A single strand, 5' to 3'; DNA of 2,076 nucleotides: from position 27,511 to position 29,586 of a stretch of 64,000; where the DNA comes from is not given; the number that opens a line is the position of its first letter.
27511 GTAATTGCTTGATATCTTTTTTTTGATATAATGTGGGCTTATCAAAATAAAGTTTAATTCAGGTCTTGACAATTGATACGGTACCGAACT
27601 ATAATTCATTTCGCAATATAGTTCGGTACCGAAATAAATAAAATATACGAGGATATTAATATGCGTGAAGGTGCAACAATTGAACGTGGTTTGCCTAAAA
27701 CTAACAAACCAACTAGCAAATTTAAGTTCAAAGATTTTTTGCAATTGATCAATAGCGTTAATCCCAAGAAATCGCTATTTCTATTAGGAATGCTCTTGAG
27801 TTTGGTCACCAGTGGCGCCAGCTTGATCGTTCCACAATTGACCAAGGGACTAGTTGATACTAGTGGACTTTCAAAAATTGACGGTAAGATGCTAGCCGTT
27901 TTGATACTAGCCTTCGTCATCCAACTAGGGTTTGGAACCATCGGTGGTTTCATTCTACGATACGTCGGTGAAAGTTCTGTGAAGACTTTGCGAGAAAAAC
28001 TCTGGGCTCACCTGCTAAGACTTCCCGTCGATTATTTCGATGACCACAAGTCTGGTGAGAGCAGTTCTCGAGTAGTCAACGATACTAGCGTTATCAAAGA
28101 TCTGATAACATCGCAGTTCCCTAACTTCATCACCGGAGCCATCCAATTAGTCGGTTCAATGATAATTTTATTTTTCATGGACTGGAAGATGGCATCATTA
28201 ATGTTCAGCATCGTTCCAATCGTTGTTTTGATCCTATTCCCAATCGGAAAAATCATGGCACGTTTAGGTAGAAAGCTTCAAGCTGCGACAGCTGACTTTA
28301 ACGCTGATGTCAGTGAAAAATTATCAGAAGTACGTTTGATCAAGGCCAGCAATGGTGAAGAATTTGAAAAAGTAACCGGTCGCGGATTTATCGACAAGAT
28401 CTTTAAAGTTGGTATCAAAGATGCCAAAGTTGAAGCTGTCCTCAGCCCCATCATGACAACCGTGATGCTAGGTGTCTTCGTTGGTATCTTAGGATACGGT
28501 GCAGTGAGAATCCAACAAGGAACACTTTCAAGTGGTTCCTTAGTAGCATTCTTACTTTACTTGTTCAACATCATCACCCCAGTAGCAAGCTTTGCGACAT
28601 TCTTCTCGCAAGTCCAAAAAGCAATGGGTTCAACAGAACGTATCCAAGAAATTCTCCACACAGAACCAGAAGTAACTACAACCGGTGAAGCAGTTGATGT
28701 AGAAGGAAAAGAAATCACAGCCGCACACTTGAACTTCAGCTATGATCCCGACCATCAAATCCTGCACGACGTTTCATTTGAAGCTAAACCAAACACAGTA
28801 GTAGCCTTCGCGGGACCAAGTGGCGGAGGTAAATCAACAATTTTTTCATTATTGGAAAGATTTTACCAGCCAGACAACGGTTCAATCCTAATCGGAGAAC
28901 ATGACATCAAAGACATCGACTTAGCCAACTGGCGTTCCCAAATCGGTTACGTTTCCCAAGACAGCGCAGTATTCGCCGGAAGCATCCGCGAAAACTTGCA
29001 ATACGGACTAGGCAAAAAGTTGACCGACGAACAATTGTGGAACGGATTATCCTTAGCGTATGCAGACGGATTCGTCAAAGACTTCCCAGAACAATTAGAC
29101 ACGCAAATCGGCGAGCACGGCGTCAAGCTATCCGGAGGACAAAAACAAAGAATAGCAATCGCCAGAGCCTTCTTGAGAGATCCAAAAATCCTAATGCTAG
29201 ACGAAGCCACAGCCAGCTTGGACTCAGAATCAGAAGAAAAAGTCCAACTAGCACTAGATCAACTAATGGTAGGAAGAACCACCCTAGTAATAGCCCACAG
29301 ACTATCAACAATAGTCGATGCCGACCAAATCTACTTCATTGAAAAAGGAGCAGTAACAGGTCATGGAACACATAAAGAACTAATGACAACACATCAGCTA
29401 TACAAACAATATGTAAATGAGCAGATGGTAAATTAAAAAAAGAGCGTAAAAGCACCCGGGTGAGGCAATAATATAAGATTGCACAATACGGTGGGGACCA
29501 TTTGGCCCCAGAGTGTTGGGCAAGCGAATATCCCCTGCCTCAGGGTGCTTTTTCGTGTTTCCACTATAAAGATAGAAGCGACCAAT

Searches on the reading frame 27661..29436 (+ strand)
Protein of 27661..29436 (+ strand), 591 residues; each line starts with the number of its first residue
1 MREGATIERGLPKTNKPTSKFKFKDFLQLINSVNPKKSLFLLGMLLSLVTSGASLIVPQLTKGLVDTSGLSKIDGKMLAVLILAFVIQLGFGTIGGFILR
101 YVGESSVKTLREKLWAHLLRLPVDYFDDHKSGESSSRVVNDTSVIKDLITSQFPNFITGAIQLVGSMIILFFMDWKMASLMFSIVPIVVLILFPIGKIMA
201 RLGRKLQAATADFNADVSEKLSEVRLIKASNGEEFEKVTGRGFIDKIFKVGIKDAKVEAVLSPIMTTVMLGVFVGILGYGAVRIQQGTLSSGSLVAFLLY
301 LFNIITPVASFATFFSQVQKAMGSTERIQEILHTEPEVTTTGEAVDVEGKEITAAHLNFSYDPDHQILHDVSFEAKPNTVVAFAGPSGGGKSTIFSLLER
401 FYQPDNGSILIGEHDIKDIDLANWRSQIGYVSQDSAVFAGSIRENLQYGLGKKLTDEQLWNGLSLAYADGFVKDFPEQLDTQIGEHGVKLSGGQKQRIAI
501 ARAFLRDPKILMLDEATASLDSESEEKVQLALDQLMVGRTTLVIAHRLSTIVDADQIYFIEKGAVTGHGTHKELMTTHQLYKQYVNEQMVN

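Call 23: find_encoding_contigs(protein=window:27661-29436:+, flank=10000, max_places=10)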
Protein window:27661-29436:+ (591 aa): 18 contigs read that carry it; 5 places shown.
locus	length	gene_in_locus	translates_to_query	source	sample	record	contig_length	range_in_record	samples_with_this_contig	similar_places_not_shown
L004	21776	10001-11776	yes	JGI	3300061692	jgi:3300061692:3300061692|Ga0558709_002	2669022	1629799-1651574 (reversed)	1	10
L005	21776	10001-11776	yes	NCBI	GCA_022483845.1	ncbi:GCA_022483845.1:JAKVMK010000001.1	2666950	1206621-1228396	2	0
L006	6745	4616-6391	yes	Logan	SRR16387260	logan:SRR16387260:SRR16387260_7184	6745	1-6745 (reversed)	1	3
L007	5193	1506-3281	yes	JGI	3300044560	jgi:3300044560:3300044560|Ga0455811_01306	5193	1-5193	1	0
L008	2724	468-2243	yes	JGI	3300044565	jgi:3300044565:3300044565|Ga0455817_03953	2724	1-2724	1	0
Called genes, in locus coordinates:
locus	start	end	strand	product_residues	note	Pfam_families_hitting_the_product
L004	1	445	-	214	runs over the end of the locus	-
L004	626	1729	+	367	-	PF00188:CAP (weak)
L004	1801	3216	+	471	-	PF01595:CNNM, PF00571:CBS, PF03471:CorC_HlyC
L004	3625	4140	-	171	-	-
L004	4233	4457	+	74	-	-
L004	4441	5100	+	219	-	-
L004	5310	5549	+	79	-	-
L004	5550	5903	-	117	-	PF01521:Fe-S_biosyn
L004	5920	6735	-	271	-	-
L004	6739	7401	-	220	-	PF00702:Hydrolase, PF08282:Hydrolase_3 (faint), PF12710:HAD (weak), PF13419:HAD_2, PF13242:Hydrolase_like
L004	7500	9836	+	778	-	PF00122:E1-E2_ATPase, PF00702:Hydrolase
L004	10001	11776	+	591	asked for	PF00664:ABC_membrane, PF00005:ABC_tran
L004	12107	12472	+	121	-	-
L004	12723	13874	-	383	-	PF02275:CBAH, PF03417:AAT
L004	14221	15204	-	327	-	PF13793:Pribosyltran_N, PF00156:Pribosyltran, PF14572:Pribosyl_synth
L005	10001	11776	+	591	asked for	PF00664:ABC_membrane, PF00005:ABC_tran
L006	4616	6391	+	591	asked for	PF00664:ABC_membrane, PF00005:ABC_tran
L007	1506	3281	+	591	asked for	PF00664:ABC_membrane, PF00005:ABC_tran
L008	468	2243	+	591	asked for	PF00664:ABC_membrane, PF00005:ABC_tran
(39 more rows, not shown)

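Call 30: find_homologous_proteins(query=window:27661-29436:+, max_evalue=1e-50)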
Query window:27661-29436:+ (591 aa): 7592 proteins with E <= 1e-50 among 8000 candidates; the best 120 are listed.
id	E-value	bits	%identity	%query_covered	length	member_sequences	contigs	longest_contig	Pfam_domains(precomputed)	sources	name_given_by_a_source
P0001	0.0e+0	1291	100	100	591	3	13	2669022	PF00005.34,PF00664.29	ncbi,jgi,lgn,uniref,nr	ncbi:ABC transporter ATP-binding protein [Companilactobacillus sp.]|jgi:ATP-binding cassette subfami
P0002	0.0e+0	1150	88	100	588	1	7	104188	PF00005.34,PF02463.26,PF00664.29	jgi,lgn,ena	jgi:ABC-type multidrug transport system, ATPase and permease components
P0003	0.0e+0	1148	89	100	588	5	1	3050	PF00005.34,PF02463.26,PF00664.29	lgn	-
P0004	0.0e+0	1145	88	100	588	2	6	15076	PF00005.34,PF02463.26,PF00664.29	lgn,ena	-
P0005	0.0e+0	1137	88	100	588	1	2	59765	PF00005.34,PF02463.26,PF00664.29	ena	-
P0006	0.0e+0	1136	88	100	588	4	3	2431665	PF00005.34,PF02463.26,PF00664.29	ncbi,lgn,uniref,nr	ncbi:ABC transporter ATP-binding protein [Companilactobacillus musae]|uniref:ABC transporter ATP-bin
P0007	0.0e+0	1135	87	100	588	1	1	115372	PF00005.34,PF02463.26,PF00664.29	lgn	-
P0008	0.0e+0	1132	87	100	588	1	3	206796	PF00005.34,PF02463.26,PF00664.29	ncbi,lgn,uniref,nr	ncbi:ABC transporter ATP-binding protein [Companilactobacillus nuruki]|uniref:Multidrug resistance A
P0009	0.0e+0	1132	87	100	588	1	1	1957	PF00005.34,PF02463.26,PF00664.29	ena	-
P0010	0.0e+0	1125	87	99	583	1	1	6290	PF00005.34,PF02463.26,PF00664.29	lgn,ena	-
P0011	0.0e+0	1121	88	100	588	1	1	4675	PF00005.34,PF02463.26,PF00664.29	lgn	-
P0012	0.0e+0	1121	87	100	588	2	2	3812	PF00005.34,PF02463.26,PF00664.29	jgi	-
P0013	0.0e+0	1120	87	100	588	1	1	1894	PF00005.34,PF02463.26,PF00664.29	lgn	-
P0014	0.0e+0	1120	87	100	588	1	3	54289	PF00005.34,PF02463.26,PF00664.29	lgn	-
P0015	0.0e+0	1119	87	100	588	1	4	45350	PF00005.34,PF02463.26,PF00664.29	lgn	-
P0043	0.0e+0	1105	85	100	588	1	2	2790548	PF00005.34,PF02463.26,PF00664.29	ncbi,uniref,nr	ncbi:ABC transporter ATP-binding protein [Companilactobacillus heilongjiangensis]|uniref:Multidrug r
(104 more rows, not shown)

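Call 32: find_encoding_contigs(protein=P0002, flank=10000, max_places=3)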
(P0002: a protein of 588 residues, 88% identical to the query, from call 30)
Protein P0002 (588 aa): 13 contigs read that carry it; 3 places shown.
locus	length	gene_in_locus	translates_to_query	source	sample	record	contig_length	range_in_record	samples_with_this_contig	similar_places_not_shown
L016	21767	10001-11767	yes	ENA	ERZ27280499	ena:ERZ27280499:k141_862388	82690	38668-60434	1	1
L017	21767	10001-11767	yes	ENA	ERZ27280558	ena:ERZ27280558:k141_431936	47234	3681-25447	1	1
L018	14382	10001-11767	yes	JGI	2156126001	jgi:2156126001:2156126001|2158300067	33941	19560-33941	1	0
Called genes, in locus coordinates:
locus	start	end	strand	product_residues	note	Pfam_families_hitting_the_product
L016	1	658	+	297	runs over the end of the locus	PF00288:GHMP_kinases_N, PF08544:GHMP_kinases_C (weak)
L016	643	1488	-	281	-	PF02311:AraC_binding, PF07883:Cupin_2, PF00165:HTH_AraC, PF12833:HTH_18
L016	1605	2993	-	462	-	PF00890:FAD_binding_2, PF01134:GIDA (weak), PF01266:DAO, PF03486:HI0933_like, PF07992:Pyr_redox_2, PF12831:FAD_oxidored, PF13738:Pyr_redox_3 (faint)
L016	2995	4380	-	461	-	PF00206:Lyase_1, PF10415:FumaraseC_C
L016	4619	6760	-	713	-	PF03636:Glyco_hydro_65N, PF03632:Glyco_hydro_65m, PF03633:Glyco_hydro_65C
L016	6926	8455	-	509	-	PF03606:DcuC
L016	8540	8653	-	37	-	PF28144:RsaX20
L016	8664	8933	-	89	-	PF00253:Ribosomal_S14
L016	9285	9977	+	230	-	PF01047:MarR, PF12802:MarR_2 (weak), PF13463:HTH_27 (faint), PF13601:HTH_34 (faint)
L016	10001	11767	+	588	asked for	PF00664:ABC_membrane, PF02463:SMC_N (faint), PF00005:ABC_tran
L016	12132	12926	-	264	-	PF00106:adh_short, PF08659:KR (weak), PF13561:adh_short_C2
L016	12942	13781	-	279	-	PF00248:Aldo_ket_red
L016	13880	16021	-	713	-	-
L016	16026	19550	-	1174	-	-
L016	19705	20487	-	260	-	PF00290:Trp_syntA, PF00977:His_biosynth (faint)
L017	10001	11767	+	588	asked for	PF00664:ABC_membrane, PF02463:SMC_N (faint), PF00005:ABC_tran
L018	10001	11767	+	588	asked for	PF00664:ABC_membrane, PF02463:SMC_N (faint), PF00005:ABC_tran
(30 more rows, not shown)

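Call 33: find_encoding_contigs(protein=P0006, flank=10000, max_places=2)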
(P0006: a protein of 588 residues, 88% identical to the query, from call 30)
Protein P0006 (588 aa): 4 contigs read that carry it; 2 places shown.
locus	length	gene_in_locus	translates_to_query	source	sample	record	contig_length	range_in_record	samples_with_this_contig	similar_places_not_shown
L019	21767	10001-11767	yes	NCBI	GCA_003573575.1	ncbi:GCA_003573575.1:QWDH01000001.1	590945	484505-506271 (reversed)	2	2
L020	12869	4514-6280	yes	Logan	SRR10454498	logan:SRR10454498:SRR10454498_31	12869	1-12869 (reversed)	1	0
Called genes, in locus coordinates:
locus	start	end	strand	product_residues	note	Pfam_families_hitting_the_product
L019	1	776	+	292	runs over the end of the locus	PF00288:GHMP_kinases_N, PF08544:GHMP_kinases_C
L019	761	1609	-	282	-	PF02311:AraC_binding, PF07883:Cupin_2, PF00165:HTH_AraC, PF12833:HTH_18, PF00165:HTH_AraC (weak)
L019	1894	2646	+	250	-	PF08220:HTH_DeoR, PF00455:DeoRC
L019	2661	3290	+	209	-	PF00702:Hydrolase, PF08282:Hydrolase_3 (faint), PF12710:HAD (weak), PF13419:HAD_2, PF13242:Hydrolase_like (weak)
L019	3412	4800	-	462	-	PF01946:Thi4 (faint), PF00890:FAD_binding_2, PF01134:GIDA (faint), PF01266:DAO, PF03486:HI0933_like, PF07992:Pyr_redox_2 (weak), PF12831:FAD_oxidored, PF13738:Pyr_redox_3 (faint)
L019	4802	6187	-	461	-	PF00206:Lyase_1, PF10415:FumaraseC_C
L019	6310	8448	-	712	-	PF03636:Glyco_hydro_65N, PF03632:Glyco_hydro_65m, PF03633:Glyco_hydro_65C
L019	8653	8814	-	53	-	PF28144:RsaX20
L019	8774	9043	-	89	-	PF00253:Ribosomal_S14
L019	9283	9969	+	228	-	PF01047:MarR, PF12802:MarR_2 (weak)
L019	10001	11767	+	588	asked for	PF00664:ABC_membrane, PF00005:ABC_tran, PF02463:SMC_N (faint)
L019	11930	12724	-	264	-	PF00106:adh_short, PF08659:KR, PF13561:adh_short_C2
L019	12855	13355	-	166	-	PF01661:Macro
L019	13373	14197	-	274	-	PF00702:Hydrolase, PF08282:Hydrolase_3, PF05116:S6PP (weak)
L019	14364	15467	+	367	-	PF02698:DUF218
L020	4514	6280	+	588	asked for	PF00664:ABC_membrane, PF00005:ABC_tran, PF02463:SMC_N (faint)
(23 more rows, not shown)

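Call 34: find_encoding_contigs(protein=P0043, flank=10000, max_places=2)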
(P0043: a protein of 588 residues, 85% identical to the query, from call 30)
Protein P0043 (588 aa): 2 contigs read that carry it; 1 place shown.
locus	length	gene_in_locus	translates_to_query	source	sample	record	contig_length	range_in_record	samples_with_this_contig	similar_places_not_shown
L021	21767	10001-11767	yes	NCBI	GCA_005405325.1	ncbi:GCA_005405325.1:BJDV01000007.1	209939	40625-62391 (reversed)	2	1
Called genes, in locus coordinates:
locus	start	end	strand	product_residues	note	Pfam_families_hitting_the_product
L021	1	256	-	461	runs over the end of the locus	PF00206:Lyase_1, PF10415:FumaraseC_C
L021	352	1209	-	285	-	PF02311:AraC_binding, PF07883:Cupin_2, PF00165:HTH_AraC, PF12833:HTH_18, PF00165:HTH_AraC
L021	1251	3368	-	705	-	PF03636:Glyco_hydro_65N, PF03632:Glyco_hydro_65m, PF03633:Glyco_hydro_65C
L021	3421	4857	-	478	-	PF00367:PTS_EIIB, PF02378:PTS_EIIC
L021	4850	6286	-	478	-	PF00232:Glyco_hydro_1, PF00150:Cellulase (faint)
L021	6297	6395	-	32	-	-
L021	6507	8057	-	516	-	PF03606:DcuC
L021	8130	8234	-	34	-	PF28144:RsaX20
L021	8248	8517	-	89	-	PF00253:Ribosomal_S14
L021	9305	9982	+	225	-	PF22381:Staph_reg_Sar_Rot (weak), PF01047:MarR, PF12802:MarR_2 (weak), PF13463:HTH_27 (weak), PF13601:HTH_34 (weak)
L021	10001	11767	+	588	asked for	PF00664:ABC_membrane, PF02463:SMC_N (faint), PF00005:ABC_tran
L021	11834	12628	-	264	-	PF00106:adh_short, PF08659:KR, PF13561:adh_short_C2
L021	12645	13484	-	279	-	PF00248:Aldo_ket_red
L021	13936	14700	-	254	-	PF00290:Trp_syntA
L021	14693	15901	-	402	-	PF00291:PALP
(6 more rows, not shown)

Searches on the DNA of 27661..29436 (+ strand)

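Call 77: search_rna_families(sources=[L021, L016, L022, L028, L030], threshold=gathering)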
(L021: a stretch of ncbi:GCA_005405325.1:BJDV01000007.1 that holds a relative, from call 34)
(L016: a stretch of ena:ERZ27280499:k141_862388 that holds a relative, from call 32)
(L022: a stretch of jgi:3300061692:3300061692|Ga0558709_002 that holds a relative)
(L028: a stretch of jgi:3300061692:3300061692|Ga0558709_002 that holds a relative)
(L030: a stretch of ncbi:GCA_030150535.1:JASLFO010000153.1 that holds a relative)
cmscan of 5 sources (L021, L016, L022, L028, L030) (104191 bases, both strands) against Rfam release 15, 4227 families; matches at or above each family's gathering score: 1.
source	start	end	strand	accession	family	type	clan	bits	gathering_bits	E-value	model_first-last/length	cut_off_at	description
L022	14158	14512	-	RF01766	cspA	Cis-reg; thermoregulator;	-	83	78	3.6e-19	1-428/428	no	cspA thermoregulator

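Call 78: search_rna_families(source=L021, start=8500, end=9200, threshold=evalue, max_evalue=1)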
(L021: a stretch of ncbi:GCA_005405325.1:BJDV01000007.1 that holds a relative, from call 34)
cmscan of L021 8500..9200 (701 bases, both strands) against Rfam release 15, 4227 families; matches with E-value up to 1: 0.
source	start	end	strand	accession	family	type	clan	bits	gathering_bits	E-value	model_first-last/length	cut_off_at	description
